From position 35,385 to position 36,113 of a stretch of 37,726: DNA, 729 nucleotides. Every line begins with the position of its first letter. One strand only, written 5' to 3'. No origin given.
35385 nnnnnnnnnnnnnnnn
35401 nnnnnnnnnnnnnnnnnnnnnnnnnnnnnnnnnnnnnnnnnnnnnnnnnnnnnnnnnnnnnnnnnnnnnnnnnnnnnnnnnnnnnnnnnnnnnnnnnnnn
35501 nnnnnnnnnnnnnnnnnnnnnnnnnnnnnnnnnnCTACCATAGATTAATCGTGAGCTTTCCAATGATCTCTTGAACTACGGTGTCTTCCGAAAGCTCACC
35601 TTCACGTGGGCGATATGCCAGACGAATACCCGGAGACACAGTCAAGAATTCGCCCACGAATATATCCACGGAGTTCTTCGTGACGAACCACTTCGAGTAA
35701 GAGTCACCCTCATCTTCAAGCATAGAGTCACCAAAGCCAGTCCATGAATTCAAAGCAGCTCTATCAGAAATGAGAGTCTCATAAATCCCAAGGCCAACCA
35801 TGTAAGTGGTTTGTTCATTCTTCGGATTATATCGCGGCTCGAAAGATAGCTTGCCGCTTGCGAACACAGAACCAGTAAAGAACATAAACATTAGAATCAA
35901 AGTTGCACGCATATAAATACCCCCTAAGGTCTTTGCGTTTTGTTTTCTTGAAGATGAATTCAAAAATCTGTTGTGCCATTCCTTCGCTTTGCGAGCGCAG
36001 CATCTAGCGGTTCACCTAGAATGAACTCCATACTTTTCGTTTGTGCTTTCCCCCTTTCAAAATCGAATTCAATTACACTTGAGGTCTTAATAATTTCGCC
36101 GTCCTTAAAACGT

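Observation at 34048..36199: Phage-borne minimal beta-glycan synthase module: BcsA-like GT2 without PilZ, a small exported barrel-like protein and a 79-aa partner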

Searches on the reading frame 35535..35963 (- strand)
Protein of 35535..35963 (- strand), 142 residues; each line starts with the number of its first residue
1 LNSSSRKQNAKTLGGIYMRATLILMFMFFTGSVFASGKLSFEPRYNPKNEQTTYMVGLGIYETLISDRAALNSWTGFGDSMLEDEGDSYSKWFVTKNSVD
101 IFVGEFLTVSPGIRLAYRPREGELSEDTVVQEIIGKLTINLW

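Call 3: search_protein_families(library=pfam, proteins=[window:35535-35963:-], max_evalue=0.1)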
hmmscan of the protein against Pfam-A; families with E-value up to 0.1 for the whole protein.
window:35535-35963:- (142 aa): 0 families

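Call 4: search_protein_families(library=ncbifam, proteins=[window:35535-35963:-], max_evalue=0.1)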
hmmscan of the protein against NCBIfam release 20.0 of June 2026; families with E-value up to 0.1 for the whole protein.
window:35535-35963:- (142 aa): 0 families

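Call 7: search_protein_families(library=phrogs, proteins=[window:35535-35963:-], max_evalue=0.01)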
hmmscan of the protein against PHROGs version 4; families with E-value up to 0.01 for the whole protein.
window:35535-35963:- (142 aa): 0 families

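Call 15: find_homologous_proteins(query=A1)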
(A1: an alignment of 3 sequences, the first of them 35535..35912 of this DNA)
Query A1 (3 sequences) (125 aa, profile of the alignment): 27 proteins with E <= 0.001 among 122 candidates.
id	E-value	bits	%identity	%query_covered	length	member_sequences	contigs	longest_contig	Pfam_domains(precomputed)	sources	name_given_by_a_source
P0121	2.3e-58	213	46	89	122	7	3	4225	-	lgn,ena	-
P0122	2.3e-54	200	36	100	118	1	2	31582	-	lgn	-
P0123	8.7e-50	186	46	89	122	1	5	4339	-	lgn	-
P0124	2.4e-48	181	45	100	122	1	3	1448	-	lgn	-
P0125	2.4e-46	175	70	100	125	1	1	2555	-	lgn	-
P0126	2.6e-42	161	44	82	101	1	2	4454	-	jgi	jgi:hypothetical protein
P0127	3.5e-41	158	59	100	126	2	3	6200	-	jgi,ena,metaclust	metaclust:\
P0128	5.8e-41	157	40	97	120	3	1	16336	-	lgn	-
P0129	7.9e-41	157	67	100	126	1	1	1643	-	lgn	-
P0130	9.3e-39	150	40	100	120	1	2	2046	-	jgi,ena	jgi:hypothetical protein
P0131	7.3e-34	134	46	100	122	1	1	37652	-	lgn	-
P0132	1.5e-32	130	42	97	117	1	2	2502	-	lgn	-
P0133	6.6e-31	125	45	87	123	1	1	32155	-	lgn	-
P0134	8.7e-30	121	42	100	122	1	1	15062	-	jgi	jgi:hypothetical protein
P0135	1.9e-29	120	43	89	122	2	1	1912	-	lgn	-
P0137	7.3e-29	118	38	98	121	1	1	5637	-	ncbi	-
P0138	2.0e-28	117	41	98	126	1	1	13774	-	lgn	-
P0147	3.6e-13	67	38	78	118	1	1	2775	-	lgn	-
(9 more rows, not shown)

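Call 32: predict_structure(alignment_id=A4)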
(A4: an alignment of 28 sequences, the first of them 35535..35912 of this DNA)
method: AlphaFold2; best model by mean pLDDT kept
length: 125 residues; sequences in the alignment: 28
mean_pLDDT: 80.7   pTM: 0.64
mean pLDDT of the five models: 80.7, 77.8, 73.9, 72.8, 72.2
residues with pLDDT >= 90: 31; 70-90: 65; 50-70: 24; < 50: 5
segments of 3 or more residues with pLDDT < 50: 67-71
pLDDT, mean of each block of 10 residues (from residue 1): 84 66 84 83 89 92 57 76 94 91 66 86 86
secondary structure, 60 per line:
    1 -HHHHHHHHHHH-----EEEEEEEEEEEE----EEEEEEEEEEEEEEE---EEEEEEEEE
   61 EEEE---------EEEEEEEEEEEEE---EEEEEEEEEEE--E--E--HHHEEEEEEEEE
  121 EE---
elements in order: H2-12 E18-29 E34-48 E52-64 E74-86 E90-100 E112-122

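Call 38: fold_search(model_id=the predicted structure, library=pdb)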
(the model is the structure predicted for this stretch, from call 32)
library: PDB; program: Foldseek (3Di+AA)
matches with E <= 10: 997; with E <= 0.001: 0
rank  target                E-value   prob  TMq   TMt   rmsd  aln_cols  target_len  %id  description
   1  8p94_U                2.6e-02  0.97  0.32  0.17  13.5       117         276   10  Cryo-EM structure of cortactin stabilized Arp2/3-complex nucleated actin branches (released 2024-01-03)
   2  9b7j_N                2.8e-02  0.91  0.29  0.15  13.8       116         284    9  Cryo-EM structure of human dynactin complex bound to Chlamydia effector Dre1 (released 2025-04-16)
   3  9b85_N                3.7e-02  0.89  0.29  0.15  13.8       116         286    9  Cryo-EM structure of human dynactin complex bound to Chlamydia effector Dre1 (released 2025-04-16)
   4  2hzm_D                3.9e-02  0.75  0.31  0.18  14.2       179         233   11  Structure of the Mediator head subcomplex Med18/20 (released 2006-09-12)
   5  2mnh_MODEL_1_A        4.8e-02  0.99  0.51  0.45   5.0       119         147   12  Refined structure of outer membrane protein x in nanodisc by measuring residual dipolar couplings (released 2015-03-18)
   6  7ds8_A                5.4e-02  0.94  0.32  0.17  13.0       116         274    9  Crystal structure of actin capping protein in complex with twinflin-1/CD2AP CPI chimera peptide (CDN-TWC) (released 2021-03-03)
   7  2hzm_H                5.4e-02  0.69  0.32  0.20  14.3       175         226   11  Structure of the Mediator head subcomplex Med18/20 (released 2006-09-12)
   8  7ds2_A                6.0e-02  0.94  0.32  0.18  12.9       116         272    9  Crystal structure of actin capping protein in complex with twinflin-1 C-terminus tail (released 2021-03-03)
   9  8wv0_A                7.1e-02  1.00  0.45  0.19   5.7        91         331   11  Outer membrane porin of Burkholderia pseudomallei (BpsOmp38) (released 2024-10-30)
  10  7ds3_A                7.5e-02  0.91  0.32  0.18  13.0       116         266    9  Crystal structure of actin capping protein in complex with twinflin-2 C-terminus tail (released 2021-03-03)
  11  9y9m_Y                8.4e-02  0.93  0.32  0.17  15.2       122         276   10  Capping protein bound to the barbed end of cofilactin (released 2026-03-04)
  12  3lk4_1                9.4e-02  0.90  0.32  0.18  12.5       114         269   10  Crystal structure of CapZ bound to the uncapping motif from CD2AP (released 2010-04-07)
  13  7pdz_F                1.1e-01  0.90  0.31  0.16  12.2       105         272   11  Structure of capping protein bound to the barbed end of a cytoplasmic actin filament (released 2021-09-01)
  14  1tza_B                1.1e-01  0.20  0.20  0.19  15.7       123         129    9  X-ray structure of Northeast Structural Genomics Consortium target SoR45 (released 2004-07-27)
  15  7ccc_C                1.2e-01  0.90  0.33  0.18  13.3       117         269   10  The structure of the actin filament uncapping complex mediated by twinfilin (released 2021-02-03)
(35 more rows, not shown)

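Call 58: search_solved_structures(query=A4, max_evalue=10)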
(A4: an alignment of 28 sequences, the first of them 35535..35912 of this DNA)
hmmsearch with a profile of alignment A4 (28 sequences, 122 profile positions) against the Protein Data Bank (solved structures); distinct sequences matched with E-value up to 10: 2.
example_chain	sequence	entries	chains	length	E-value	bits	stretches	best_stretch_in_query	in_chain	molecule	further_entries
21uy_N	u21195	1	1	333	0.24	14.4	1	44-99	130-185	Phi92_gp124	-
9fj8_A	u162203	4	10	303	1.9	11.5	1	48-83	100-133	1,2-beta-oligomannan phosphorylase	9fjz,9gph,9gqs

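Call 59: fold_search(model_id=the predicted structure, library=viral)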
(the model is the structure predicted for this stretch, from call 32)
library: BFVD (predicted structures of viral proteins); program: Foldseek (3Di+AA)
matches with E <= 10: 734; with E <= 0.001: 1
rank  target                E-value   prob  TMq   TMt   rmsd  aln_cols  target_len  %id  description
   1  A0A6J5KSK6            3.2e-04  1.00  0.46  0.45   6.7       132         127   14  Uncharacterized protein [uncultured Caudovirales phage]
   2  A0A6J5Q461            1.1e-03  1.00  0.46  0.43  10.8       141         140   11  Uncharacterized protein [uncultured Caudovirales phage]
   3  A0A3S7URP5            4.1e-03  1.00  0.60  0.65   4.2       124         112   14  (no name in the UniProt tables at hand)
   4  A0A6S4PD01            4.8e-03  1.00  0.52  0.53   6.0       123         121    8  Cyanophage outer membrane protein-like beta-barrel domain-containing protein [uncultured phage_MedDCM-OCT-S37-C6]
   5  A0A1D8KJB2            6.0e-03  1.00  0.50  0.38   4.8       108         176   11  Cyanophage outer membrane protein-like beta-barrel domain-containing protein [Synechococcus phage S-CAM3]
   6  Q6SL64                7.6e-03  1.00  0.50  0.55   4.5       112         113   11  Cyanophage outer membrane protein-like beta-barrel domain-containing protein [uncultured cyanophage]
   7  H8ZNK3                8.0e-03  1.00  0.48  0.49  10.9       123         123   12  DUF680 [Synechococcus phage metaG-MbCM1]
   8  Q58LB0                9.4e-03  1.00  0.57  0.60   6.1       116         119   13  DUF680 domain-containing protein [Prochlorococcus phage P-SSM4]
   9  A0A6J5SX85            1.2e-02  1.00  0.40  0.24   7.3       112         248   12  DUF481 domain-containing protein [uncultured Caudovirales phage]
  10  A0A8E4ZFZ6            1.5e-02  0.98  0.41  0.36  11.8       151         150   12  Uncharacterized protein [Tenacibaculum phage Gundel_1]
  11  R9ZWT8                1.9e-02  1.00  0.56  0.26   4.9       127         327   13  Outer-membrane protein OmpA domain containing protein [Cellulophaga phage phi17:2]
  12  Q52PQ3                2.7e-02  0.80  0.29  0.05  15.7       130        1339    8  Possible phage tail protein [Xanthomonas phage Xp15]
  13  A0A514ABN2            3.4e-02  1.00  0.51  0.41   4.8       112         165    7  (no name in the UniProt tables at hand)
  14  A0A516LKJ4            3.6e-02  0.84  0.31  0.13  25.8       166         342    8  (no name in the UniProt tables at hand)
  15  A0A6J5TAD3            3.8e-02  0.99  0.50  0.36  12.6       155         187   11  Porin domain-containing protein [uncultured Caudovirales phage]
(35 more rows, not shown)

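Call 72: search_protein_representatives(alignment_id=A4)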
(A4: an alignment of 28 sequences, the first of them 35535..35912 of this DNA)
Query: 28 sequences, 122 profile positions. Proteins with E-value up to 0.001 (for the whole library): 294; up to 1e-10: 176; up to 1e-30: 9. The best 150 are listed.
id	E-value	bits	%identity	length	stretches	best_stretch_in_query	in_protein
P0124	5.1e-46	171.6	-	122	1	1-122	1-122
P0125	1.2e-42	160.7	-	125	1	1-122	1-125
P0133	2.3e-40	153.4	-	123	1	1-122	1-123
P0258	1.1e-38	147.9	-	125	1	1-122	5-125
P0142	5.0e-38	145.8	-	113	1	9-122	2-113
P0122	9.8e-36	138.4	-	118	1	1-122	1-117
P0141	1.7e-33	131.1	-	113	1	1-122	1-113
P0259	2.3e-33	130.7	-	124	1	5-122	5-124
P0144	6.9e-32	126.0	-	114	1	1-122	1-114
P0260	4.4e-30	120.2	-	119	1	1-122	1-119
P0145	1.1e-29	118.9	-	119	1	1-122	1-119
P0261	1.4e-29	118.5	-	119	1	1-122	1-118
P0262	3.4e-29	117.3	-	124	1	1-122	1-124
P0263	1.9e-28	114.9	-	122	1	1-122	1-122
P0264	3.0e-28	114.2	-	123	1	1-122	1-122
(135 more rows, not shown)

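Call 73: search_protein_families(library=padloc, proteins=[window:35535-35912:-], max_evalue=0.01)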
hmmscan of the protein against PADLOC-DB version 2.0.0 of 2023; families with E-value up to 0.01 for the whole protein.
window:35535-35912:- (125 aa): 0 families

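Call 78: find_related_loci(query=A4, collection=viral_contigs, flank=3500)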
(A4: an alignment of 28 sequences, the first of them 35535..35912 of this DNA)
Query A4 (125 aa) in viral_contigs; peptide patterns used: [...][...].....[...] (x = any residue, [..] = any of these).
17 stretches matched a pattern; 3 encode a relative of the query (tblastn E <= 1e-3); 3 distinct loci.
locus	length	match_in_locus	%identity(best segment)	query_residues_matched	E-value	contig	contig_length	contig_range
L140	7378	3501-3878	59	1-125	1e-50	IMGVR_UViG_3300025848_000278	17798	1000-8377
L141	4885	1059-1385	46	15-125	4e-28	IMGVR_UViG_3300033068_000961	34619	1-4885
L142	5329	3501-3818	34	5-124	2e-16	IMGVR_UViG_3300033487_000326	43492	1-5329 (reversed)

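Call 79: find_related_loci(query=A4, collection=metagenome_contigs, flank=3500)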
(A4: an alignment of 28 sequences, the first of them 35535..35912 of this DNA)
Query A4 (125 aa) in metagenome_contigs; peptide patterns used: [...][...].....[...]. (x = any residue, [..] = any of these).
11 stretches matched a pattern; 4 encode a relative of the query (tblastn E <= 1e-3); 4 distinct loci.
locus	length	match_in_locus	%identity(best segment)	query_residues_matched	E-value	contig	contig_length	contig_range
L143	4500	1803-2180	59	1-125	2e-50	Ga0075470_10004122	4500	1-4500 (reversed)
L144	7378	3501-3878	59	1-125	2e-50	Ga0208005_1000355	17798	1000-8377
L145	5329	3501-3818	34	5-124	3e-16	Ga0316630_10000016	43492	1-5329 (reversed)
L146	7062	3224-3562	34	4-125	4e-16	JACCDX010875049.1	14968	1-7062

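Call 81: find_encoding_contigs(protein=P0147, flank=4000, max_places=2)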
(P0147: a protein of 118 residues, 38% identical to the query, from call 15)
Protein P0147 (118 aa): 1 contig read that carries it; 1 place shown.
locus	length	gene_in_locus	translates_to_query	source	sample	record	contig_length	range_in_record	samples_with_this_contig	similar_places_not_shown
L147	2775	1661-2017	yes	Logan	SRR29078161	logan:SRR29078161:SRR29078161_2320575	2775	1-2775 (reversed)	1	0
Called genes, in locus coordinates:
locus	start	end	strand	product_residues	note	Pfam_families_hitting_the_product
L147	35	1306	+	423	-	-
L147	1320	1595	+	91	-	-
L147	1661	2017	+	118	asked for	-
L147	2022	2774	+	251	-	?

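Call 82: find_encoding_contigs(protein=P0138, flank=6000, max_places=1)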
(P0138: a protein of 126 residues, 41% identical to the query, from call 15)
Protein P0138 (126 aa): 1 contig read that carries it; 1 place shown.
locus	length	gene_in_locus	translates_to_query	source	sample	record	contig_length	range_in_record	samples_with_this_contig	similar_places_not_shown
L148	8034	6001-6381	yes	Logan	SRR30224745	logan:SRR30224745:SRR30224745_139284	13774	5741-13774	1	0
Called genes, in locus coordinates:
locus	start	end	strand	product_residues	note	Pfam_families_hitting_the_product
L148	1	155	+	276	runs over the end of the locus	PF01370:Epimerase, PF02719:Polysacc_synt_2, PF04321:RmlD_sub_bind, PF07993:NAD_binding_4 (faint), PF13460:NAD_binding_10, PF01073:3Beta_HSD, PF16363:GDP_Man_Dehyd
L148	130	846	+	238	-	PF00456:Transketolase_N, PF13292:DXP_synthase_N, PF00676:E1_dh (weak)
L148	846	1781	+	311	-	PF02779:Transket_pyr, PF02780:Transketolase_C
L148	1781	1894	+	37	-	-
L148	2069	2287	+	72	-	-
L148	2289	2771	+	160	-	PF13392:HNH_3 (faint), PF00847:AP2 (weak)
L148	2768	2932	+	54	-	-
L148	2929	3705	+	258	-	-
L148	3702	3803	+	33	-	-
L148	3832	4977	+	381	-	PF00082:Peptidase_S8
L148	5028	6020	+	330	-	-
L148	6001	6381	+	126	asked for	-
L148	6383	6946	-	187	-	PF05257:CHAP (weak)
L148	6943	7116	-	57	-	-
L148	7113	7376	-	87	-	-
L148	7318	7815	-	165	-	-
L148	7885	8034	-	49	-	?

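Call 83: find_encoding_contigs(protein=P0137, flank=4000, max_places=1)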
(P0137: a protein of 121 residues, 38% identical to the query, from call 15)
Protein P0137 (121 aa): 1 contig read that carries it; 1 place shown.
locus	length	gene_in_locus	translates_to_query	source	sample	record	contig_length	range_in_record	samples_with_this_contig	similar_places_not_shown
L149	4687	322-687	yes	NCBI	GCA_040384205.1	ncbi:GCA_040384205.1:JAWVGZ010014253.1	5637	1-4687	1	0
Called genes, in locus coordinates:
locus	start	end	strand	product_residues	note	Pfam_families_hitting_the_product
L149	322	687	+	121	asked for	-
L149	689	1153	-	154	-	PF13392:HNH_3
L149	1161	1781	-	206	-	PF01183:Glyco_hydro_25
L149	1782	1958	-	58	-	-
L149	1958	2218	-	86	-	-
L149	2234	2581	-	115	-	-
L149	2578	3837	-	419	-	-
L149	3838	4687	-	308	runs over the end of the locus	-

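Call 85: search_protein_families(library=pfam, proteins=[L148:5028-6020:+, L148:2929-3705:+, L147:35-1306:+, L149:2578-3837:-], max_evalue=1)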
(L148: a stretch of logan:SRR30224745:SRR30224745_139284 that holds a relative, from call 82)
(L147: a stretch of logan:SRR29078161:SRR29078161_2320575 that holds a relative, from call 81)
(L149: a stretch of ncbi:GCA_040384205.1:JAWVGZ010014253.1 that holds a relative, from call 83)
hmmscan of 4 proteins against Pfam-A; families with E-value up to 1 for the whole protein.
L148:5028-6020:+ (330 aa): 0 families

L148:2929-3705:+ (258 aa): 11 families
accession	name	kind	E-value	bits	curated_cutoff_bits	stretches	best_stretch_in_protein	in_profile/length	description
PF16523.10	betaPIX_CC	-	0.00031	21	26.8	1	97-157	18-74/85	betaPIX coiled coil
PF14775.11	NYD-SP28_assoc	-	0.00048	20.6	27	1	167-196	28-57/60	Sperm tail C-terminal domain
PF19579.4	FtsL_2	-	0.0056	17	24.6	1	130-159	30-59/100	Bacteriodetes cell division protein (FtsL-like)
PF02183.23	HALZ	-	0.028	15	28.1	1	175-196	15-36/43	Homeobox associated leucine zipper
PF14362.11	DUF4407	-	0.051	13.3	31.3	1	137-208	106-189/297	Domain of unknown function (DUF4407)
PF05812.17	Herpes_BLRF2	-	0.084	13.5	25.8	1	175-202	5-32/119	Herpesvirus BLRF2 protein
PF07303.18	Occludin_ELL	-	0.12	13.6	31.2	1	163-240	13-92/101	Occludin homology domain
PF03961.19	FapA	-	0.14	12.1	31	1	129-210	142-223/272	Flagellar Assembly Protein A beta solenoid domain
PF04977.20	DivIC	-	0.33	11.2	28.9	0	167-195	19-47/80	Septum formation initiator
PF03980.19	Nnf1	-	0.73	10.6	23.7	1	168-197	78-107/110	Nnf1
PF00170.26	bZIP_1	-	0.91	10.1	27.6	1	173-206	27-60/64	bZIP transcription factor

L147:35-1306:+ (423 aa): 0 families

L149:2578-3837:- (419 aa): 0 families

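Call 86: search_protein_families(library=phrogs, proteins=[L148:5028-6020:+, L148:2929-3705:+, L147:35-1306:+, L149:2578-3837:-, L148:6001-6381:+], max_evalue=0.01)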
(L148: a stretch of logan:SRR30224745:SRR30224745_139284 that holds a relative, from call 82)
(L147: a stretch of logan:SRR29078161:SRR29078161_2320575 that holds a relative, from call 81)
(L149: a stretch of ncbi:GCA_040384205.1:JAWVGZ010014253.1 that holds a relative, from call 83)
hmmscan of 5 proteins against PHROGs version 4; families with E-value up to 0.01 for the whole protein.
L148:5028-6020:+ (330 aa): 0 families

L148:2929-3705:+ (258 aa): 0 families

L147:35-1306:+ (423 aa): 0 families

L149:2578-3837:- (419 aa): 0 families

L148:6001-6381:+ (126 aa): 0 families
